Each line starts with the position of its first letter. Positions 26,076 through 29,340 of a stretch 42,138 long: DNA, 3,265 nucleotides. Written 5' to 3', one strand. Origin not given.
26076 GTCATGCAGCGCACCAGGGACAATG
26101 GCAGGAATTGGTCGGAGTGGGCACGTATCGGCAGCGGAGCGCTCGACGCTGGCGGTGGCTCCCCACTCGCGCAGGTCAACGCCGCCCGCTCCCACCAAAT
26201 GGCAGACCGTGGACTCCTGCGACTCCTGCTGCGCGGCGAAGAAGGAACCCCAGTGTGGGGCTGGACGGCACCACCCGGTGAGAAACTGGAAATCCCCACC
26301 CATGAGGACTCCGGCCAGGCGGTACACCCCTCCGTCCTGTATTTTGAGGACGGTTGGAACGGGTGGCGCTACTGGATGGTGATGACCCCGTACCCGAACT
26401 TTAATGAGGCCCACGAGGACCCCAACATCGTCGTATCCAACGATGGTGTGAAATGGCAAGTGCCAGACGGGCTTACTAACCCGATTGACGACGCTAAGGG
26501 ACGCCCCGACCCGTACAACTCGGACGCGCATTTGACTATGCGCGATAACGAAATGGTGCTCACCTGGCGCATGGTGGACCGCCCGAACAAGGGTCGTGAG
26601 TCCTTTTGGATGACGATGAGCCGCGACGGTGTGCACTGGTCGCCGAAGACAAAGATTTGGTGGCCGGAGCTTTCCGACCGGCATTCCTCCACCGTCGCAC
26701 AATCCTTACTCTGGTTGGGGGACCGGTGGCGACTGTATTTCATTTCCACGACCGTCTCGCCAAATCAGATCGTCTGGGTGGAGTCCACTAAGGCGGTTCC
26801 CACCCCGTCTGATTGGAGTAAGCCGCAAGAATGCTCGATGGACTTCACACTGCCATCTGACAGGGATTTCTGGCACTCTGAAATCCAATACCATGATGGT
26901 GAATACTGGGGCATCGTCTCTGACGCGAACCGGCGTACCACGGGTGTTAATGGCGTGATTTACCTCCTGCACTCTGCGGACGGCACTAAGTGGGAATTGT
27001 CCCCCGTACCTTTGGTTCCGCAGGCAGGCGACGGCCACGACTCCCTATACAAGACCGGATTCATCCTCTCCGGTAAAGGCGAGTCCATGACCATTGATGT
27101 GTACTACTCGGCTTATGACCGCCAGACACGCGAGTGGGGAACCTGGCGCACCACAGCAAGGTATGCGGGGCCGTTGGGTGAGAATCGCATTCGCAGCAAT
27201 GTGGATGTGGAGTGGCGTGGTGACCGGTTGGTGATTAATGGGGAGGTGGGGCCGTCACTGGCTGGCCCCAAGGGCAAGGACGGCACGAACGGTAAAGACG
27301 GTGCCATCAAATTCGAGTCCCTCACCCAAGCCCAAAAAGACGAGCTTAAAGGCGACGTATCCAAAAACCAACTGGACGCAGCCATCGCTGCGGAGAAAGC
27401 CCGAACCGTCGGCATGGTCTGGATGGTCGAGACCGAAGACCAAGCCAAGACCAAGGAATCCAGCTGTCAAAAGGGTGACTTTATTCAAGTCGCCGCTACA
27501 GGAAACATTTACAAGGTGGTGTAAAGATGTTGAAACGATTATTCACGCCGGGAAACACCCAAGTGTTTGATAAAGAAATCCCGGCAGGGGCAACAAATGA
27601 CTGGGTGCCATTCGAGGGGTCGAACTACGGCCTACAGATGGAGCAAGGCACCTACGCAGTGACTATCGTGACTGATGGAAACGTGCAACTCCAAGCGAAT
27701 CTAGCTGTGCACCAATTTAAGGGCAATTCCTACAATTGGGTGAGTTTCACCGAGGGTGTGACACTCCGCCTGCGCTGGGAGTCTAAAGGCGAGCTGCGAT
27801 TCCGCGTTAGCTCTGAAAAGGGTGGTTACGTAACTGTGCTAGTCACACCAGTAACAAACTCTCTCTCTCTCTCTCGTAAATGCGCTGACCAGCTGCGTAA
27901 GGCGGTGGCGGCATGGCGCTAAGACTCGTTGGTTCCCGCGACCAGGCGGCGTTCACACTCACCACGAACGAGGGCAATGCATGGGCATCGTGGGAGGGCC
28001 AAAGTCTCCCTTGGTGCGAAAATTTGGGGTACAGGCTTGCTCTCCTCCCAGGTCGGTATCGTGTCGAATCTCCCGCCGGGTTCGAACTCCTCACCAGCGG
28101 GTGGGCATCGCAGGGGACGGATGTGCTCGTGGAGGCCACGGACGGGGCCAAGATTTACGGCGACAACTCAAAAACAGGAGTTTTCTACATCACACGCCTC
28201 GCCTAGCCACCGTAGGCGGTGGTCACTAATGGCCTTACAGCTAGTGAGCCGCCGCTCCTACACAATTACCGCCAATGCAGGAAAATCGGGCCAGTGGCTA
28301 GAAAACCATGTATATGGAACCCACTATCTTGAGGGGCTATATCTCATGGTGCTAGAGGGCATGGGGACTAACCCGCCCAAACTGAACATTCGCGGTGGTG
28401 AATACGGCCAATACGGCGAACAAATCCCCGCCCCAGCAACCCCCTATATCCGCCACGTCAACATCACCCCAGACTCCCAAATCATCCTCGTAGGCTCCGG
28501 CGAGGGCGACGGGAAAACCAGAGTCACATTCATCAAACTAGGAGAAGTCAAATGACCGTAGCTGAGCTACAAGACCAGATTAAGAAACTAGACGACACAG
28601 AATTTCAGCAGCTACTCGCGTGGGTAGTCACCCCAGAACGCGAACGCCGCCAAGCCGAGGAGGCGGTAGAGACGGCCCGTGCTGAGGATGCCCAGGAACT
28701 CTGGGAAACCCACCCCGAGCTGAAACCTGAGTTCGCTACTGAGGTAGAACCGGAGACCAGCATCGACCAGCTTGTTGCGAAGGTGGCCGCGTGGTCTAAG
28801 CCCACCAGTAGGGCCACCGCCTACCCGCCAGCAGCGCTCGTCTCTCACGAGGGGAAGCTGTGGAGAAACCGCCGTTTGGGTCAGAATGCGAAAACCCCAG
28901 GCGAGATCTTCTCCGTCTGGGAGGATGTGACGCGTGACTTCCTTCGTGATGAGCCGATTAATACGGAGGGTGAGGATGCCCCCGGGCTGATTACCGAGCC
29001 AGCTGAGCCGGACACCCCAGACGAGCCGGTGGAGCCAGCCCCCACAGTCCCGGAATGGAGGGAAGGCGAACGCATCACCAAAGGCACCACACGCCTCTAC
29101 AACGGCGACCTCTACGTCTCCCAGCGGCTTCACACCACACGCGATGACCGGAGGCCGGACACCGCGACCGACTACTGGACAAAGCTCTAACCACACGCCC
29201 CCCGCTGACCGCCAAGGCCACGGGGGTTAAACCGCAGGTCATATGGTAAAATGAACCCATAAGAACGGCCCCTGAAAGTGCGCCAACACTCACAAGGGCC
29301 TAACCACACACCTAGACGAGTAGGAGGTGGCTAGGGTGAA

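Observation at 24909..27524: Tail fibre combining a triplicated about 85-aa module, a BNR/Asp-box sialidase-like beta-propeller and a collagen-like segment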

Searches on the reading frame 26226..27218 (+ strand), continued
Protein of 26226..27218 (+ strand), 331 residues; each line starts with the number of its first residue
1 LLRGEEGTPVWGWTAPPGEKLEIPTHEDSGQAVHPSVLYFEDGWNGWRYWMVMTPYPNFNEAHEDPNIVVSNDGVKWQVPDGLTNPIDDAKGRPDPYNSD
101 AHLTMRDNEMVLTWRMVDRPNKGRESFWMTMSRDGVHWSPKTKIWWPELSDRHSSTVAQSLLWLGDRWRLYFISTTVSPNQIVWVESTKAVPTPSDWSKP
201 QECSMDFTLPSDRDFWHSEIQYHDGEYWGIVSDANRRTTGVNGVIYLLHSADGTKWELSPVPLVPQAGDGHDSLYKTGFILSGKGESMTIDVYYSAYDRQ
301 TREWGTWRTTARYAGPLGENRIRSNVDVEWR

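Call 63: search_protein_families(library=pfam, proteins=[L005:902-2665:-, L005:3737-4540:+, L005:4848-5579:-, L005:5815-7242:-, L005:7560-8930:+, L005:9624-11759:+, L005:11671-12825:+, L005:13536-15332:-, L005:15370-16887:-], max_evalue=0.001)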
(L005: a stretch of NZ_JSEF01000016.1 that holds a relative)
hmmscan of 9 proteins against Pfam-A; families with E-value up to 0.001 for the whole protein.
L005:902-2665:- (587 aa): 2 families
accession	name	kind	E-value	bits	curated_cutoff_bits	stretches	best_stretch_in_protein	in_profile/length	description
PF03235.19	GmrSD_N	-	2.1e-31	110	33.2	1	21-225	12-199/199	GmrSD restriction endonuclease, N-terminal domain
PF07510.16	GmrSD_C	-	1.2e-12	48.4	23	1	457-546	11-108/138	GmrSD restriction endonucleases, C-terminal domain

L005:3737-4540:+ (267 aa): 1 family
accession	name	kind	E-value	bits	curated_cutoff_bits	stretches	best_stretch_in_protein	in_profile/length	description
PF06114.19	Peptidase_M78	-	2.3e-11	44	22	1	66-158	30-122/123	IrrE N-terminal-like domain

L005:4848-5579:- (243 aa): 0 families

L005:5815-7242:- (475 aa): 2 families
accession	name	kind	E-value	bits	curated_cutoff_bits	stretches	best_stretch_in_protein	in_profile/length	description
PF13520.12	AA_permease_2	-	1.5e-33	116.9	27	1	16-448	6-426/427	Amino acid permease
PF00324.27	AA_permease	-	1.8e-20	73.5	24.6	1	17-460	3-463/470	Amino acid permease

L005:7560-8930:+ (456 aa): 1 family
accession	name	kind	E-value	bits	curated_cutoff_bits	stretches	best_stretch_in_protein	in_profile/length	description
PF21827.1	New_glue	-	0.00062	19.9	31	1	79-147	17-80/94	New glue protein family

L005:9624-11759:+ (711 aa): 0 families

L005:11671-12825:+ (384 aa): 4 families
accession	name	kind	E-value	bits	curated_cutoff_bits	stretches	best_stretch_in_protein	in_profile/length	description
PF07478.18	Dala_Dala_lig_C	-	1.4e-09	38.2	24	1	143-226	19-99/204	D-ala D-ala ligase C-terminus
PF02655.19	ATP-grasp_3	-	3.5e-07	30.9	23.2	1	121-351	1-155/160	ATP-grasp domain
PF08443.16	RimK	-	5.8e-05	23.2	21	0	306-356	125-170/188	RimK-like ATP-grasp domain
PF14397.11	ATPgrasp_ST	-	0.00054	19.7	31.4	0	311-357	217-260/278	Sugar-transfer associated ATP-grasp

L005:13536-15332:- (598 aa): 1 family
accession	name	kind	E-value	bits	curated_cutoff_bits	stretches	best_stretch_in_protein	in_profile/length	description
PF07940.18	Hepar_II_III_C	-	1.4e-15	57.9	24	1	308-465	9-170/237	Heparinase II/III-like, C-terminal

L005:15370-16887:- (505 aa): 2 families
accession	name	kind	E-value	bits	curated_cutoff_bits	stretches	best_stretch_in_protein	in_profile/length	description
PF13439.12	Glyco_transf_4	-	0.00022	21.7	28.5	1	223-311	67-169/170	Glycosyltransferase Family 4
PF13692.12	Glyco_trans_1_4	-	0.00023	21.9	27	0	388-435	54-100/142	Glycosyl transferases group 1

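Call 64: search_protein_families(library=pfam, proteins=[L031:386-2659:+, L031:2397-3779:+, L031:3584-4600:-, L031:4624-7833:+, L031:7893-8891:+, L031:9109-10011:+, L031:9973-11127:-, L031:12961-13992:-, L031:14953-16533:-], max_evalue=0.001)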
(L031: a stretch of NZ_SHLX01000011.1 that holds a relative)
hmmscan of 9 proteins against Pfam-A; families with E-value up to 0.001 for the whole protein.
L031:386-2659:+ (757 aa): 7 families
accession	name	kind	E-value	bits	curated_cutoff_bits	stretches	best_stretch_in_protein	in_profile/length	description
PF00535.33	Glycos_transf_2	-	1.6e-21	77.4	23.3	1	407-533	1-124/168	Glycosyl transferase family 2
PF00534.26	Glycos_transf_1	-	1.6e-20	73.7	26.4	1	183-342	10-171/172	Glycosyl transferases group 1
PF13579.12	Glyco_trans_4_4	-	3.5e-15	57.1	29.7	1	21-166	10-150/158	Glycosyl transferase 4-like domain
PF13692.12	Glyco_trans_1_4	-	9e-15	55.6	27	1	190-329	3-142/142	Glycosyl transferases group 1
PF13524.12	Glyco_trans_1_2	-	2.2e-14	54.1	25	1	206-356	5-141/144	Glycosyl transferase-like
PF13439.12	Glyco_transf_4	-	8.1e-14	52.4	28.5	1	22-162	12-153/170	Glycosyltransferase Family 4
PF13641.12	Glyco_tranf_2_3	-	1.3e-12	48.7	27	1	404-634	1-226/230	Glycosyltransferase like family 2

L031:2397-3779:+ (460 aa): 1 family
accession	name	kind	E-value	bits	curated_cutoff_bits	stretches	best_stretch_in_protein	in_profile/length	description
PF01757.29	Acyl_transf_3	-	3.5e-26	92.5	31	1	121-423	3-325/326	Acyltransferase domain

L031:3584-4600:- (338 aa): 0 families

L031:4624-7833:+ (1069 aa): 1 family
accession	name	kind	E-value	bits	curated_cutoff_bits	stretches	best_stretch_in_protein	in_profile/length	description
PF07940.18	Hepar_II_III_C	-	1.7e-08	34.7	24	1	591-725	35-173/237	Heparinase II/III-like, C-terminal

L031:7893-8891:+ (332 aa): 0 families

L031:9109-10011:+ (300 aa): 3 families
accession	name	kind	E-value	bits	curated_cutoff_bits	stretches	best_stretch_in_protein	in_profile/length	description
PF00583.31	Acetyltransf_1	-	1.1e-13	51.9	20.7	1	71-165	16-116/116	Acetyltransferase (GNAT) family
PF13508.13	Acetyltransf_7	-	1.1e-09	39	27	1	87-166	5-83/84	Acetyltransferase (GNAT) domain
PF13673.13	Acetyltransf_10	-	2e-09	38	23.6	1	82-171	28-113/128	Acetyltransferase (GNAT) domain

L031:9973-11127:- (384 aa): 4 families
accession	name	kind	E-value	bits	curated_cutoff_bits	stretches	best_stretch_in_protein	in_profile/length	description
PF01965.30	DJ-1_PfpI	-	5.4e-24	85.3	26.6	1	21-191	1-164/165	DJ-1/PfpI family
PF00583.31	Acetyltransf_1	-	6.9e-11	42.9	20.7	1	249-358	14-116/116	Acetyltransferase (GNAT) family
PF13508.13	Acetyltransf_7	-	9.4e-08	32.8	27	1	267-359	2-83/84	Acetyltransferase (GNAT) domain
PF13673.13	Acetyltransf_10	-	1.9e-06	28.3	23.6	1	270-360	33-109/128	Acetyltransferase (GNAT) domain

L031:12961-13992:- (343 aa): 0 families

L031:14953-16533:- (526 aa): 0 families

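Call 65: search_protein_families(library=pfam, proteins=[L010:1714-5868:+, L010:5600-6769:-, L010:7530-8927:+, L010:8955-12032:+, L010:12831-14171:-, L028:4381-5247:+, L028:5624-7027:+, L028:7062-8939:+, L028:9649-11592:+, L028:12381-13655:+], max_evalue=0.001)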
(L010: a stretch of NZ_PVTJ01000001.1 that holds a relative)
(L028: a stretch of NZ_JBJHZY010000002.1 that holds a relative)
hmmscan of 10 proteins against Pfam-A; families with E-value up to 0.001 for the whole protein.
L010:1714-5868:+ (1384 aa): 2 families
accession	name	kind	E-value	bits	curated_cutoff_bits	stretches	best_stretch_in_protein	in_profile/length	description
PF13692.12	Glyco_trans_1_4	-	1.1e-05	26.2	27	1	1226-1326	33-141/142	Glycosyl transferases group 1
PF00534.26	Glycos_transf_1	-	0.0001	22.3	26.4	1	1261-1297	88-121/172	Glycosyl transferases group 1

L010:5600-6769:- (389 aa): 0 families

L010:7530-8927:+ (465 aa): 0 families

L010:8955-12032:+ (1025 aa): 0 families

L010:12831-14171:- (446 aa): 2 families
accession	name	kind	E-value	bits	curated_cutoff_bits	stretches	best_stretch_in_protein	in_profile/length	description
PF02826.25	2-Hacid_dh_C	-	3.8e-57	193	25.1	1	233-405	2-178/178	D-isomer specific 2-hydroxyacid dehydrogenase, NAD binding domain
PF00389.36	2-Hacid_dh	-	2.9e-27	95.4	24.6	1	138-437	12-133/134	D-isomer specific 2-hydroxyacid dehydrogenase, catalytic domain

L028:4381-5247:+ (288 aa): 9 families
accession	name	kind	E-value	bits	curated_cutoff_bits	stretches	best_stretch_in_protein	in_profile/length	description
PF12799.13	LRR_4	-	1.1e-33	114.9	27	4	192-232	2-43/44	Leucine Rich repeats (2 copies)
PF13855.12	LRR_8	-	4.8e-22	77.9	27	5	169-225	1-61/61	Leucine rich repeat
PF02368.24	Big_2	-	1.1e-14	54.5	22.8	1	3-69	13-79/79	Bacterial Ig-like domain (group 2)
PF23598.1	LRR_14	-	5.5e-11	42.3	40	1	102-197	46-145/353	Leucine-rich repeat region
PF23211.1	LRR_LRWD1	-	1.4e-10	41.7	28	1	191-280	21-110/190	Leucine-rich repeat and WD repeat-containing protein 1, LRR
PF13516.12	LRR_6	-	5.1e-09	35.9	23.4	0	125-141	3-19/24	Leucine Rich repeat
PF23952.1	LRR_EndoS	-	1.8e-08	35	27.9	1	77-190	1-108/116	Endo-beta-N-acetylglucosaminidase EndoS LRR domain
PF00560.39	LRR_1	-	7e-07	28.6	20.6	0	214-231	1-20/23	Leucine Rich Repeat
PF14580.12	LRR_9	-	4.9e-05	23.4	30.5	0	122-203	35-125/175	Leucine-rich repeat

L028:5624-7027:+ (467 aa): 1 family
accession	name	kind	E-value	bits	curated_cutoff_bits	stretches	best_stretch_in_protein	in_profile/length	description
PF04122.17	CW_binding_2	-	1e-63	212.3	24.9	3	36-123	1-73/73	Cell wall binding domain 2 (CWB2)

L028:7062-8939:+ (625 aa): 2 families
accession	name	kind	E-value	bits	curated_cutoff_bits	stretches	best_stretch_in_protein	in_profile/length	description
PF04122.17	CW_binding_2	-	1.9e-65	217.8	24.9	3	42-128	1-71/73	Cell wall binding domain 2 (CWB2)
PF13088.12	BNR_2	-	6.8e-08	32.6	31.4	0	387-460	21-98/277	BNR repeat-like domain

L028:9649-11592:+ (647 aa): 4 families
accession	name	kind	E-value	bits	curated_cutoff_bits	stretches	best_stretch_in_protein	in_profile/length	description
PF00359.27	PTS_EIIA_2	-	5.1e-20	72.4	27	1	508-633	5-132/144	Phosphoenolpyruvate-dependent sugar phosphotransferase system, EIIA 2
PF00874.25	PRD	-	6.3e-16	58.9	23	1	310-380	20-90/90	PRD domain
PF08279.18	HTH_11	-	2.8e-12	46.8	25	1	6-62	1-53/55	HTH domain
PF08220.18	HTH_DeoR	-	1.5e-06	28.2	21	1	6-44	1-38/57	DeoR-like helix-turn-helix domain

L028:12381-13655:+ (424 aa): 1 family
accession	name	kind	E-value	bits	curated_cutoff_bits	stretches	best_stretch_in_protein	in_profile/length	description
PF03611.19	EIIC-GAT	-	1.7e-103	347.2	24.2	1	10-394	1-382/394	PTS system sugar-specific permease component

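Call 77: search_protein_representatives(alignment_id=A1)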
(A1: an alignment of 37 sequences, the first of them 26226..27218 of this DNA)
Query: 37 sequences, 308 profile positions. Proteins with E-value up to 0.001 (for the whole library): 10157; up to 1e-10: 4498; up to 1e-30: 2809. The best 150 are listed.
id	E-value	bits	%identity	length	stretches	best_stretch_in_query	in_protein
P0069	7.5e-160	547.5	-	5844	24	66-302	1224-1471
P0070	2.9e-140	483.2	-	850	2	12-302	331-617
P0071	3.6e-126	436.9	-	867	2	9-302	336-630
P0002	2.7e-125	434.0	-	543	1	3-306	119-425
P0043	3.5e-125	433.6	-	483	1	3-306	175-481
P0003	9.6e-124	428.9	-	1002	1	3-306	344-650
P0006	1.2e-119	415.5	-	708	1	3-306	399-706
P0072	8.7e-118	409.4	-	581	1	3-306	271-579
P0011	1.6e-117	408.5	-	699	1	3-305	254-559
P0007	1.6e-117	408.5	-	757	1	3-305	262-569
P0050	2.7e-117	407.7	-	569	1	2-306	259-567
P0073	6.5e-117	406.5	-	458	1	2-306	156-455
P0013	5.6e-116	403.4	-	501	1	4-305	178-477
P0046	9.1e-116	402.7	-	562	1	4-306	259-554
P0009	1.5e-115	402.1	-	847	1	2-306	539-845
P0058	1.6e-112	392.0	-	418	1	4-305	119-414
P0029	3.1e-88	312.3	-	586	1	3-290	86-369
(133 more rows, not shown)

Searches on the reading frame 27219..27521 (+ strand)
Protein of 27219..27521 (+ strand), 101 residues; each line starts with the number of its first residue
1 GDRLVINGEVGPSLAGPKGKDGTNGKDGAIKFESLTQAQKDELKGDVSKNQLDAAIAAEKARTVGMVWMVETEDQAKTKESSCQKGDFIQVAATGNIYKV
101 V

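Call 46: search_solved_structures(query=window:27219-27521:+, max_evalue=10, show_alignments=1)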
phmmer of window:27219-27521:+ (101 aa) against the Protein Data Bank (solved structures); distinct sequences matched with E-value up to 10: 1.
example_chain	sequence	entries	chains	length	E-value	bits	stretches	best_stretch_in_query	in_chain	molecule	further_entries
2yn7_A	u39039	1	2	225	1.4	12.7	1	47-92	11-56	OUTER SURFACE PROTEIN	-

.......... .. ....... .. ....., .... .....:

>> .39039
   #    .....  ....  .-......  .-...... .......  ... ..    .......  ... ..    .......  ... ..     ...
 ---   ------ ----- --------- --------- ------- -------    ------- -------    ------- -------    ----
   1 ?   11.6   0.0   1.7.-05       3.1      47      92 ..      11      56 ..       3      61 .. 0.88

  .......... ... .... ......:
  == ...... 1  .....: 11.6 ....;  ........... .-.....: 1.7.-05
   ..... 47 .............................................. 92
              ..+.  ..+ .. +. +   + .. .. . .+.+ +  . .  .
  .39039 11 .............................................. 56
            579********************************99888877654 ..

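Call 90: find_homologous_proteins(query=window:27219-27521:+, max_evalue=0.001)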
Query window:27219-27521:+ (101 aa): 8 proteins with E <= 0.001 among 16 candidates.
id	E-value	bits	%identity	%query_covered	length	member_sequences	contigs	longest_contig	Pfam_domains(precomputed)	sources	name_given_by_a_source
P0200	2.2e-33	132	69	100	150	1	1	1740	-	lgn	-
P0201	2.5e-27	113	63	100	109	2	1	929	-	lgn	-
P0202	1.7e-26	110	62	100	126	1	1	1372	-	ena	-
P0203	1.2e-23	101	93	54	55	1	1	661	-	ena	-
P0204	2.4e-23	100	57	100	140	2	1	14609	-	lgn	-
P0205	3.2e-21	93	42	95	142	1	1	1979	-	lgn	-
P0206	4.0e-21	93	78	53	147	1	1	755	-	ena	-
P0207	1.2e-18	85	63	75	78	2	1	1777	-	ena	-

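Call 91: find_encoding_contigs(protein=P0204, flank=7000, max_places=2)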
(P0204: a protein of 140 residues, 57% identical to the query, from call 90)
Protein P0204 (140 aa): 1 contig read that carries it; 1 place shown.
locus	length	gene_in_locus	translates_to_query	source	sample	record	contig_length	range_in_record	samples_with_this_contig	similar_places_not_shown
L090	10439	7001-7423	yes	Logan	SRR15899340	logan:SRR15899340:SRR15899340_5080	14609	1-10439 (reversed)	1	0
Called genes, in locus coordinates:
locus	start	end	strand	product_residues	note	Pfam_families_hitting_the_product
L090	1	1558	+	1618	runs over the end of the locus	PF10145:PhageMin_Tail, PF20155:TMP_3 (weak)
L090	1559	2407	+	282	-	-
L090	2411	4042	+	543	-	PF14594:Sipho_Gp37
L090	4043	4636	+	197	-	-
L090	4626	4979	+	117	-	-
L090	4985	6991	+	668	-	PF27308:XkdV_N (faint), PF01522:Polysacc_deac_1 (faint)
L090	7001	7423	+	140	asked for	-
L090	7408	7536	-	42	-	-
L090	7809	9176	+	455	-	PF01551:Peptidase_M23, PF01183:Glyco_hydro_25, PF27131:Rv3766_C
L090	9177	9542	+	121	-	-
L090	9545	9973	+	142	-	-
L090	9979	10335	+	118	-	-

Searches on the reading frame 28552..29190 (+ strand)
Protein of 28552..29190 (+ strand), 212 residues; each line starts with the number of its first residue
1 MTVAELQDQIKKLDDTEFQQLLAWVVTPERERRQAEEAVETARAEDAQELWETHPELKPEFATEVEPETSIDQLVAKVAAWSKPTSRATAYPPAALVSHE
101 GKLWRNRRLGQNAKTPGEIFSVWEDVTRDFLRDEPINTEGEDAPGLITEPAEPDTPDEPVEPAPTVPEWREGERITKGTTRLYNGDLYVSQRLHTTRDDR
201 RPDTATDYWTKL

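Call 33: search_protein_families(library=phrogs, proteins=[window:28552-29190:+], max_evalue=0.001)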
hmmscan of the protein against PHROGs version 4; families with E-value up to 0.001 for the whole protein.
window:28552-29190:+ (212 aa): 1 family
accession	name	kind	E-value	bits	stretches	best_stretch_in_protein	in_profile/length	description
phrog_18593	-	unknown function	5e-15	57.1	1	1-129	1-131/188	-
